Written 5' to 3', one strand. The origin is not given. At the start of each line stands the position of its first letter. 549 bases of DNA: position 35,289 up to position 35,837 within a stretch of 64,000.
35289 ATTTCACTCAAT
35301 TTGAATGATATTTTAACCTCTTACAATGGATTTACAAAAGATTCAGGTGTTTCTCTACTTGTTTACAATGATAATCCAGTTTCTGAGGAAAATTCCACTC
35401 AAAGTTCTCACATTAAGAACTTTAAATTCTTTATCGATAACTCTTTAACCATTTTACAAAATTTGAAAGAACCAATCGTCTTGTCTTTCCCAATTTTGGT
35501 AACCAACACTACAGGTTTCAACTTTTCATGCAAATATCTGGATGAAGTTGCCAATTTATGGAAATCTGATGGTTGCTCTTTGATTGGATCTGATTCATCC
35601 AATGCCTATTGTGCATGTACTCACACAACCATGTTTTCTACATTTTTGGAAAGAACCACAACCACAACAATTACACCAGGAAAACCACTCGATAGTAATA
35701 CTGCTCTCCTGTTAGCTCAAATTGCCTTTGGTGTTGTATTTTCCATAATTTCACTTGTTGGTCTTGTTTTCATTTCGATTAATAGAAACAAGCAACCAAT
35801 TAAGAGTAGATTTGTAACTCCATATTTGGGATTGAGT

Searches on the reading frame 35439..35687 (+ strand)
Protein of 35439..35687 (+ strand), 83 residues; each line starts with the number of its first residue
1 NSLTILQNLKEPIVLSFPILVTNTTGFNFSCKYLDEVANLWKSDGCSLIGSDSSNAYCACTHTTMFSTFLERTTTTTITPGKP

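Call 42: search_protein_families(library=pfam, proteins=[window:35439-35687:+], max_evalue=10)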
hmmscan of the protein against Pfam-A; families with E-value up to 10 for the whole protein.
seq(83 aa): 1 family
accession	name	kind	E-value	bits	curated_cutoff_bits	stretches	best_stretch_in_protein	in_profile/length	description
PF01825.27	GPS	-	2.6e-06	28.3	22.5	1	30-67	2-43/45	GPCR proteolysis site, GPS, motif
